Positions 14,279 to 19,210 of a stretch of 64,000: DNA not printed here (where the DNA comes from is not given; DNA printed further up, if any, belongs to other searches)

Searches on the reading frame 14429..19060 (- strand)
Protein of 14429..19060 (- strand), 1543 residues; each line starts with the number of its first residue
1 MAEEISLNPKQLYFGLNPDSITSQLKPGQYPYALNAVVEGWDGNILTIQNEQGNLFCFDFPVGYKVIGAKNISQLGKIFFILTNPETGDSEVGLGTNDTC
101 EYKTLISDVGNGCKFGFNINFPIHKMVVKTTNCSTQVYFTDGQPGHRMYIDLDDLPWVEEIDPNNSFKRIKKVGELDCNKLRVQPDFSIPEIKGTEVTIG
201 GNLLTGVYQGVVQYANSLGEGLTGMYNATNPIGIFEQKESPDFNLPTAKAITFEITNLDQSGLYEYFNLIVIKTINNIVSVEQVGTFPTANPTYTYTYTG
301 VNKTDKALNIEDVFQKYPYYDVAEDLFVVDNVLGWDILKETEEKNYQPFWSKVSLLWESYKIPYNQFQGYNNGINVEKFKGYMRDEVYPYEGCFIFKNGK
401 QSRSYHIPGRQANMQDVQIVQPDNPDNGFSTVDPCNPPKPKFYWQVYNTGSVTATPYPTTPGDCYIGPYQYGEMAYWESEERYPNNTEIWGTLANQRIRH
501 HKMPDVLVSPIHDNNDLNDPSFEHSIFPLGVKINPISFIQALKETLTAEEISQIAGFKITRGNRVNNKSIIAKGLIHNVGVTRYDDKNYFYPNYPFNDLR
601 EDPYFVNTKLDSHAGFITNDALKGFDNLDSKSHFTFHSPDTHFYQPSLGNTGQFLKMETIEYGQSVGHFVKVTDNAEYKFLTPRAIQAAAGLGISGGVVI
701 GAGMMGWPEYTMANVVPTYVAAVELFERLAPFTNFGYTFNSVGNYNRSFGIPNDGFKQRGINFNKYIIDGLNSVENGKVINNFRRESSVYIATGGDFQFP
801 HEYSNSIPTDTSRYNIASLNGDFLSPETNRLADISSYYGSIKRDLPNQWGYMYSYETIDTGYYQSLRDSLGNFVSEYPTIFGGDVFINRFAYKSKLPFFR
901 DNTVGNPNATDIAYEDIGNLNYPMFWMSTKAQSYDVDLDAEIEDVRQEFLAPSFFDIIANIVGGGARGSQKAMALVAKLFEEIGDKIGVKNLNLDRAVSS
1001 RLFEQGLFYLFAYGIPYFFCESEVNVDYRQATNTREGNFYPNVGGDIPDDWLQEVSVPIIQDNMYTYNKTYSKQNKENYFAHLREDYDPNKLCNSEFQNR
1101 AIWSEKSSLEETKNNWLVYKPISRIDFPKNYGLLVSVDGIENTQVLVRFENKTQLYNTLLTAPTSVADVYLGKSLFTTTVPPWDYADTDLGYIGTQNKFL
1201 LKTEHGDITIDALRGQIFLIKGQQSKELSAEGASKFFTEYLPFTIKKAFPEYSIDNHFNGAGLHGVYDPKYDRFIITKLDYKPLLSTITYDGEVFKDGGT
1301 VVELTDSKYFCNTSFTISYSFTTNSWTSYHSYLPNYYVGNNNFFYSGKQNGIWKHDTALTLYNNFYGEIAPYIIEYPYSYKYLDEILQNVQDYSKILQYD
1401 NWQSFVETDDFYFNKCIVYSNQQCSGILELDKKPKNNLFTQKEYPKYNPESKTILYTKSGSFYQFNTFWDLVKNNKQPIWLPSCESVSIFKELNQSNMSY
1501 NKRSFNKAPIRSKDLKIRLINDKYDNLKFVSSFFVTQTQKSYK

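Call 10: search_protein_families(library=phrogs, proteins=[window:14429-19060:-], max_evalue=0.00001)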
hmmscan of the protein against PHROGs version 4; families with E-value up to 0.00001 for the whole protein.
window:14429-19060:- (1543 aa): 3 families
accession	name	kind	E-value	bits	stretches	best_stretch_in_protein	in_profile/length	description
phrog_37948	-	head and packaging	1.7e-117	394.4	6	1006-1295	1444-1747/2289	virion structural protein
phrog_15100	-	head and packaging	1.5e-45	156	3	1307-1539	1543-1779/1783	virion structural protein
phrog_38031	-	unknown function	4.2e-08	33.5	1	1313-1400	196-288/460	-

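Call 52: search_solved_structures(query=window:14429-19060:-, max_evalue=0.01, show_alignments=1)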
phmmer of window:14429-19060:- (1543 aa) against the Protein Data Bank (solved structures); distinct sequences matched with E-value up to 0.01: 0.

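Call 53: search_protein_families(library=pfam, proteins=[window:14429-19060:-], max_evalue=0.01)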
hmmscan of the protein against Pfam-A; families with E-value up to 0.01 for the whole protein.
window:14429-19060:- (1543 aa): 0 families
